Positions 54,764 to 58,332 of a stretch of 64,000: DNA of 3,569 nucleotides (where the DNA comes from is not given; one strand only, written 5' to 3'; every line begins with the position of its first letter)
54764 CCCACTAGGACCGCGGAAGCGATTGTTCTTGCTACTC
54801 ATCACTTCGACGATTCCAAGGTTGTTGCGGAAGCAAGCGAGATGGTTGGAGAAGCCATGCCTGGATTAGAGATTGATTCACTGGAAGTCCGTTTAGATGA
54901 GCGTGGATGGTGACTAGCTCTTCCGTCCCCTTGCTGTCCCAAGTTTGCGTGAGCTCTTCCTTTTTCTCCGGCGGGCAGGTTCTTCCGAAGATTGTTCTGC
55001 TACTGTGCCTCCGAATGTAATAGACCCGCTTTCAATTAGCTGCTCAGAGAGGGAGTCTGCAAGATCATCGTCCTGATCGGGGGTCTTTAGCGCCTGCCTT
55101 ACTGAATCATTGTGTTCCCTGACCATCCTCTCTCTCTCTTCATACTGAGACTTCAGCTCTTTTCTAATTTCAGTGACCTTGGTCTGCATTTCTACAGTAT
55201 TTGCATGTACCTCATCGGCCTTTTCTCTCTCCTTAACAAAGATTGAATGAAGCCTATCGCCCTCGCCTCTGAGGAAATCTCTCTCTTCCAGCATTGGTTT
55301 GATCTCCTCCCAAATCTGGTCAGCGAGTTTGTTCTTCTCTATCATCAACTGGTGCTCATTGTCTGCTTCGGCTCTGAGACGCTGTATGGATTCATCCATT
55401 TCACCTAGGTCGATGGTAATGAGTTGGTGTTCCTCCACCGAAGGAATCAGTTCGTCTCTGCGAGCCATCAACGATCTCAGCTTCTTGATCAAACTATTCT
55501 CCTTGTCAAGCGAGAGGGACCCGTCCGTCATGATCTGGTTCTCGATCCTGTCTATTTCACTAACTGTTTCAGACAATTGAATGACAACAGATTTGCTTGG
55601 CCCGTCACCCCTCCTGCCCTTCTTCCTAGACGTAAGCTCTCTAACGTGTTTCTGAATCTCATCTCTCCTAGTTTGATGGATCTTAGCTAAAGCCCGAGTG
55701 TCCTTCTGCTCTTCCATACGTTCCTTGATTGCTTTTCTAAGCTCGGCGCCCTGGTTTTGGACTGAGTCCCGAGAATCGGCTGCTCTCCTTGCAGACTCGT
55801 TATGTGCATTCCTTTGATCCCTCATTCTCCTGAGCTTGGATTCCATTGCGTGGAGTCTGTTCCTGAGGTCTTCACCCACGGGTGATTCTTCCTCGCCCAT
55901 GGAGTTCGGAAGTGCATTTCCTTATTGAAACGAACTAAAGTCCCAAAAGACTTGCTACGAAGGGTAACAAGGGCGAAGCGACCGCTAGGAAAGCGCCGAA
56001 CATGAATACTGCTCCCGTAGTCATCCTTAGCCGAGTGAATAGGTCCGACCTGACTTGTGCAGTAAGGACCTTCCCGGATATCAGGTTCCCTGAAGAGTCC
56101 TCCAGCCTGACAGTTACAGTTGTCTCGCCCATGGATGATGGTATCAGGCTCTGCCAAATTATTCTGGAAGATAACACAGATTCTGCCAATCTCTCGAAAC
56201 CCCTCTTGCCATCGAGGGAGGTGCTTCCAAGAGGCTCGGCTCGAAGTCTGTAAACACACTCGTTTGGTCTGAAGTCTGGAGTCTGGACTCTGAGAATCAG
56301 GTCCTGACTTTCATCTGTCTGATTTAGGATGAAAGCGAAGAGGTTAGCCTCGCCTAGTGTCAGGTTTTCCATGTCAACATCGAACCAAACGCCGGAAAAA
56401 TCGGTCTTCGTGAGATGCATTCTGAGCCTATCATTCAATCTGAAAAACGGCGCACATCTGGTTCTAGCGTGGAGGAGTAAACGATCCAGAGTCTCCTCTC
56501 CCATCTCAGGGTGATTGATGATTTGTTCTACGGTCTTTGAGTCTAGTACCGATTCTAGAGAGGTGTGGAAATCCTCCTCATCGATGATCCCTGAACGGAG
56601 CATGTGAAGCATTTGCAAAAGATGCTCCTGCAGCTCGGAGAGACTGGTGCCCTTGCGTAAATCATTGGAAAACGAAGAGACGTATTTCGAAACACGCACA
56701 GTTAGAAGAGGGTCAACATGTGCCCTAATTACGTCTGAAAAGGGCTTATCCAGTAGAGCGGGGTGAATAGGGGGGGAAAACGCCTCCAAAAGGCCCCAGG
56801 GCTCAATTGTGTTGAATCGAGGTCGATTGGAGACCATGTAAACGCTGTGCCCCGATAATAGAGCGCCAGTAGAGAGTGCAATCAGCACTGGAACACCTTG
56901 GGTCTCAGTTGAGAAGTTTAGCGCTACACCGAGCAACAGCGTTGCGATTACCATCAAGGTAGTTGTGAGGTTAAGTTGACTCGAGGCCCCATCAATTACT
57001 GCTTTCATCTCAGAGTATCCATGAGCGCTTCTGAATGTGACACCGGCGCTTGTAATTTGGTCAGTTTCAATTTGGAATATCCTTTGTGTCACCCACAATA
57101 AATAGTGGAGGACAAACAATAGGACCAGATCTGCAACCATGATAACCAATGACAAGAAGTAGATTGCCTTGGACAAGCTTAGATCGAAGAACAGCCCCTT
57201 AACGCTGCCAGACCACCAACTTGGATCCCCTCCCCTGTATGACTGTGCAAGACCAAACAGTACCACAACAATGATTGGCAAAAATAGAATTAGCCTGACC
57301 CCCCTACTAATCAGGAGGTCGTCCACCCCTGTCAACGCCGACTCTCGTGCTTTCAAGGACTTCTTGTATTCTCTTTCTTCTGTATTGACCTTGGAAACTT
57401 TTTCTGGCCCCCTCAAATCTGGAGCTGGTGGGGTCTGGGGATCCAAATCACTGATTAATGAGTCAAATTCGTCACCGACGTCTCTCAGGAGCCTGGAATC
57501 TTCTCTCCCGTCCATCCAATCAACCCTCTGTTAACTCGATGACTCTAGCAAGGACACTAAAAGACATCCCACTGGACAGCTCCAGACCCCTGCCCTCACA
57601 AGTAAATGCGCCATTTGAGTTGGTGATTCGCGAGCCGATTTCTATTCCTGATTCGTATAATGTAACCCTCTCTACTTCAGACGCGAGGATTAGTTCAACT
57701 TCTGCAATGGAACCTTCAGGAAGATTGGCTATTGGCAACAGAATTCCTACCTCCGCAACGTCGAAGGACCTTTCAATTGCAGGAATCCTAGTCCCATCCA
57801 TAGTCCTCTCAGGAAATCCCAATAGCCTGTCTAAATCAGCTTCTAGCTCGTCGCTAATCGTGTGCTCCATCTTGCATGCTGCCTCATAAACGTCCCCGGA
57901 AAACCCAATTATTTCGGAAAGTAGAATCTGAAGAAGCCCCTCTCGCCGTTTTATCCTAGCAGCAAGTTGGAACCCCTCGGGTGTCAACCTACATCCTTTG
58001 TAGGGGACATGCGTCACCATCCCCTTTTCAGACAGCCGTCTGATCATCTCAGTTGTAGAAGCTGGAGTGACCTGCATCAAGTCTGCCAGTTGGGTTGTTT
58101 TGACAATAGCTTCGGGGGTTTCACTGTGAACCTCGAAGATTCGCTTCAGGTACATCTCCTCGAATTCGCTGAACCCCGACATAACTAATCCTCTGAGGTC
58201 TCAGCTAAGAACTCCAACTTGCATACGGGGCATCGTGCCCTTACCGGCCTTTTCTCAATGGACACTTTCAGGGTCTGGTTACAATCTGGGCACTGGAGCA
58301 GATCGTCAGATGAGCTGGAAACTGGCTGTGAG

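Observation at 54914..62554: Four paralogous coiled-coil proteins bracketing a receptor-like membrane protein / DtxR / polytopic membrane protein operon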

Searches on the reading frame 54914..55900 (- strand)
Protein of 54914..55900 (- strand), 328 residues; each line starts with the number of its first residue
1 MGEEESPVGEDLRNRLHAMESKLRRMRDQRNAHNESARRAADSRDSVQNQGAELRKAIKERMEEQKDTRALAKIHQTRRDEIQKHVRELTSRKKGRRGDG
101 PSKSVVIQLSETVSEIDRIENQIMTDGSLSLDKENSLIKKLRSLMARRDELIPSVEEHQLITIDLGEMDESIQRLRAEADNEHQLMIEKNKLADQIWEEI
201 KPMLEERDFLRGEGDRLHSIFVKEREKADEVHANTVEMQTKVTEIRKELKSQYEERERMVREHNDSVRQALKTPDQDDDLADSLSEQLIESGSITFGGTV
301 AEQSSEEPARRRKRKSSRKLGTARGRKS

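Call 3: search_protein_families(library=pfam, proteins=[window:54914-55900:-], max_evalue=0.1)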
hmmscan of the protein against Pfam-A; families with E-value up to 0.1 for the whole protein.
window:54914-55900:- (328 aa): 2 families
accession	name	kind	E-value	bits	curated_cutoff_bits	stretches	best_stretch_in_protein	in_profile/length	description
PF23435.1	DUF7121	-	9.4e-07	28.9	29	1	25-258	43-275/307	Family of unknown function (DUF7121)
PF17279.8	DUF5344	-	0.055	14.4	27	1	227-276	30-79/87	Family of unknown function (DUF5344)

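Call 4: search_protein_families(library=ncbifam, proteins=[window:54914-55900:-], max_evalue=0.1)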
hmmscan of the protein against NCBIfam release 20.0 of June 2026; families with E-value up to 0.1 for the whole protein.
window:54914-55900:- (328 aa): 1 family
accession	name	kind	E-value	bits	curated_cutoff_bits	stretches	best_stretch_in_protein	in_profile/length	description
NF004845.0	PRK06196.1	subfamily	0.075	12.3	414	0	217-277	193-253/320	oxidoreductase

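Call 69: search_protein_families(library=padloc, proteins=[window:54914-55900:-], max_evalue=0.001)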
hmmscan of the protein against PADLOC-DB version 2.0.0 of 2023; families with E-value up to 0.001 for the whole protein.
window:54914-55900:- (328 aa): 0 families

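Call 77: search_protein_families(library=pfam, alignment_id=A3, max_evalue=0.01)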
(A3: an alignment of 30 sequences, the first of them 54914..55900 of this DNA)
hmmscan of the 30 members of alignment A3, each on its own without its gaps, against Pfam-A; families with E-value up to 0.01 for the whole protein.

A. member 1, window:54914-55900:- (328 aa): 1 family
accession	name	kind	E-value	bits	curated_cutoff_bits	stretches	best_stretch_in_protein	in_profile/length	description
PF23435.1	DUF7121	-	9.4e-07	28.9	29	1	25-258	43-275/307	Family of unknown function (DUF7121)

B. families by the number of members that match (of 30 scanned): 25 families
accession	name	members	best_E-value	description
PF23435.1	DUF7121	25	1.2e-11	Family of unknown function (DUF7121)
PF25762.1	HAUS1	3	0.00087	HAUS augmin-like complex subunit 1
PF21773.2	ODAD1_CC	2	0.00016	ODAD1 central coiled coil region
PF24423.1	OVT1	2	0.00021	Major antigen, helical domain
PF07464.16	ApoLp-III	2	0.0014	Apolipophorin-III precursor (apoLp-III)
PF09787.14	Golgin_A5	2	0.003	Golgin subfamily A member 5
PF03586.18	Herpes_UL36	1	0.00044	Herpesvirus UL36 tegument protein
PF02403.27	Seryl_tRNA_N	1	0.0016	Seryl-tRNA synthetase N-terminal domain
PF00435.27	Spectrin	1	0.0017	Spectrin repeat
PF06419.17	COG6_N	1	0.0019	Conserved oligomeric complex COG6, N-terminal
PF13851.11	GAS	1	0.002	Growth-arrest specific micro-tubule binding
PF06005.17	ZapB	1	0.0021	Cell division protein ZapB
PF06103.16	DUF948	1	0.0034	Bacterial protein of unknown function (DUF948)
PF07926.17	TPR_MLP1_2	1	0.0035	TPR/MLP1/MLP2-like protein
PF12296.13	HsbA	1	0.0044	Hydrophobic surface binding protein A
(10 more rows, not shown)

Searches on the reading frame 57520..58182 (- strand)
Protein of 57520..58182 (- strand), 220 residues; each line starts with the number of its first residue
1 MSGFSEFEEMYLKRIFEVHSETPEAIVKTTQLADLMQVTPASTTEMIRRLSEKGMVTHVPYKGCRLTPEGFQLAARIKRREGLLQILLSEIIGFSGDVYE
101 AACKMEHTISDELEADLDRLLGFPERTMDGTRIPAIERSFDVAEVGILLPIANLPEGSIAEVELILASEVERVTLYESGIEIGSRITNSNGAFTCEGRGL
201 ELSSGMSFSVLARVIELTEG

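Call 3: search_protein_families(library=pfam, proteins=[window:57520-58182:-], max_evalue=0.1)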
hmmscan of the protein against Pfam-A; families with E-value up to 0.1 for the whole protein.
window:57520-58182:- (220 aa): 8 families
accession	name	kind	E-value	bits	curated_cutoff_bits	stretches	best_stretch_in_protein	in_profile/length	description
PF02742.21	Fe_dep_repr_C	-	3.9e-17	62.4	27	1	67-134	1-69/70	Iron dependent repressor, metal binding and dimerisation domain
PF01325.25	Fe_dep_repress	-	2e-14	54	26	1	5-63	3-59/60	Iron dependent repressor, N-terminal DNA binding domain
PF01047.28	MarR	-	3.3e-05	24.1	24.6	1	28-57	19-48/59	MarR family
PF09202.17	Rio2_N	-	0.0063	17.2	27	1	25-73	23-73/82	Rio2, N-terminal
PF12802.13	MarR_2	-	0.0085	16.7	27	1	27-59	21-53/61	MarR family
PF13545.12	HTH_Crp_2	-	0.0095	16.3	27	1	29-57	25-53/70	Crp-like helix-turn-helix domain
PF00392.27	GntR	-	0.029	14.5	27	1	23-65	20-63/64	Bacterial regulatory proteins, gntR family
PF09339.16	HTH_IclR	-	0.095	12.9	22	0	22-59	15-51/52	IclR helix-turn-helix domain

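Call 4: search_protein_families(library=ncbifam, proteins=[window:57520-58182:-], max_evalue=0.1)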
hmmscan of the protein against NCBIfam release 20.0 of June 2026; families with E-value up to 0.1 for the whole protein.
window:57520-58182:- (220 aa): 5 families
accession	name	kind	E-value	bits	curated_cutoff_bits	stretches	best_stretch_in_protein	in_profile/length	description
NF047407.1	TransRegMntRTherm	equivalog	1.7e-26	93.3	350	1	4-176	6-181/227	manganese-dependent transcriptional regulator MntR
NF053665.1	TransRegDtxRActin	equivalog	2.8e-15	56.4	290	1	2-138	2-137/233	iron-dependent transcriptional repressor DtxR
NF008273.0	PRK11050.1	equivalog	9.1e-13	48.2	153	1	9-113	39-141/156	manganese-binding transcriptional regulator MntR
NF003025.0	PRK03902.1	equivalog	4.2e-12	46.3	138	1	9-123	7-119/142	transcriptional regulator MntR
NF047937.1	TransRegNagC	equivalog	0.038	13.2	650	1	29-59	28-58/399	DNA-binding transcriptional regulator NagC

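Call 33: search_solved_structures(query=window:57520-58182:-, max_evalue=0.001, show_alignments=3)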
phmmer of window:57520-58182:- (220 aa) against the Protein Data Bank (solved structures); distinct sequences matched with E-value up to 0.001: 32.
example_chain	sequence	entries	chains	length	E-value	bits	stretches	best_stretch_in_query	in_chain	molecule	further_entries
8pvt_A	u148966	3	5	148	7.3e-21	77.8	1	8-139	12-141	Iron dependent repressor, putative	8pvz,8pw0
5zr4_A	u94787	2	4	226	6.4e-17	65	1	10-139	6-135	Metal-dependent transcriptional regulator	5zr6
1g3y_A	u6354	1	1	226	1.3e-15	60.8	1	6-204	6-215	DIPHTHERIA TOXIN REPRESSOR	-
1fwz_A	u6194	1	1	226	1.8e-15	60.2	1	6-204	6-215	DIPHTHERIA TOXIN REPRESSOR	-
1bi0_A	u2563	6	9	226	2.4e-15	59.8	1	6-204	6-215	DIPHTHERIA TOXIN REPRESSOR | DIPHTHERIA TOX REPRESSOR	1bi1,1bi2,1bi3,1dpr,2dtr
1c0w_A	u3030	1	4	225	3.1e-15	59.5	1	8-204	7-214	DIPHTHERIA TOXIN REPRESSOR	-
1p92_A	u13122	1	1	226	3.4e-15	59.4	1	6-204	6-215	Diphtheria toxin repressor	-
3glx_A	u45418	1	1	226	7.3e-15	58.3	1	6-202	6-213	Diphtheria toxin repressor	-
6o5c_A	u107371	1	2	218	9.4e-15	57.9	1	8-136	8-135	Putative metal-dependent transcriptional regulator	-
3hrs_A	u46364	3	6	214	2.6e-14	56.5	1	9-135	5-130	Metalloregulator ScaR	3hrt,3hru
1g3s_A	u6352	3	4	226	6.2e-14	55.2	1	6-204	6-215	DIPHTHERIA TOXIN REPRESSOR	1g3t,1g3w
1ddn_A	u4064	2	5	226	1.2e-13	54.3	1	6-204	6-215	DIPHTHERIA TOX REPRESSOR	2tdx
2qq9_A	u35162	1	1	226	1.8e-13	53.7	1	8-204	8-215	Diphtheria toxin repressor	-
2qqa_A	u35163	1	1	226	6e-13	52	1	8-204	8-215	Diphtheria toxin repressor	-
2qqb_A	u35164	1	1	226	7.5e-13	51.7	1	6-204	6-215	Diphtheria toxin repressor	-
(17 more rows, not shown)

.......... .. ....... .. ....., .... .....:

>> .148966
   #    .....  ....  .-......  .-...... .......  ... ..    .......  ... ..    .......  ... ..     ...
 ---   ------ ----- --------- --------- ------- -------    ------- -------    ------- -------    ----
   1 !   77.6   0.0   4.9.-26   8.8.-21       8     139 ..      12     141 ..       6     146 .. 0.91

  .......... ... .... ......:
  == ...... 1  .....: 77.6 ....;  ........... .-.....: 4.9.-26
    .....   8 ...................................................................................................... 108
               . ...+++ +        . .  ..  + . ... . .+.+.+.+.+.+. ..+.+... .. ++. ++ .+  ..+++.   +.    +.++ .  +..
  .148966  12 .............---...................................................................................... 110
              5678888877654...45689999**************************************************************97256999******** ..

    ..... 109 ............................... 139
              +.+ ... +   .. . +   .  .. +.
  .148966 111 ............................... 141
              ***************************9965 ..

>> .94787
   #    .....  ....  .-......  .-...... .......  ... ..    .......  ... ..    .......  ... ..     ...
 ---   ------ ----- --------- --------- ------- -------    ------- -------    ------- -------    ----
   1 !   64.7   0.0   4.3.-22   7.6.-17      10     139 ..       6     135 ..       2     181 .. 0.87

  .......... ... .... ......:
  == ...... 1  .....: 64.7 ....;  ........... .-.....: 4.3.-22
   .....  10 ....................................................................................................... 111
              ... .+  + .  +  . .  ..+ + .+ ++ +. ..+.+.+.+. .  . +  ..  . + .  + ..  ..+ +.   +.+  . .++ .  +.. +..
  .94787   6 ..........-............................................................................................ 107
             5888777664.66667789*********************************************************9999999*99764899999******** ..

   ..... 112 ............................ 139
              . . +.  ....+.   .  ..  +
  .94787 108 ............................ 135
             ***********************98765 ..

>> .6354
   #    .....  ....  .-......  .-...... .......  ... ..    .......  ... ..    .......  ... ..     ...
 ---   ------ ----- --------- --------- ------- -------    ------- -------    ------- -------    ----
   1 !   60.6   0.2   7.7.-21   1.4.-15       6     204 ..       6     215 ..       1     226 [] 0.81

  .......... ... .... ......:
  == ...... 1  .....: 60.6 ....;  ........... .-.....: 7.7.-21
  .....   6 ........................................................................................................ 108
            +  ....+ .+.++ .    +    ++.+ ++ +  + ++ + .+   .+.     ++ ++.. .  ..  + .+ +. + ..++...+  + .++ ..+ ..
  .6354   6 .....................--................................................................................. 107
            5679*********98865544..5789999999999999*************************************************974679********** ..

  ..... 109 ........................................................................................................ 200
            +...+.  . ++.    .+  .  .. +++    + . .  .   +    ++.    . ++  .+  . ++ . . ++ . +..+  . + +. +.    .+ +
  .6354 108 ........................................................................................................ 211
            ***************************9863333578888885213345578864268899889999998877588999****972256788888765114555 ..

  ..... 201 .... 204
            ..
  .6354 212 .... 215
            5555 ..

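Call 69: search_protein_families(library=padloc, proteins=[window:57520-58182:-], max_evalue=0.001)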
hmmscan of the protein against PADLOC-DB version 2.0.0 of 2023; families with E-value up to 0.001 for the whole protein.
window:57520-58182:- (220 aa): 0 families
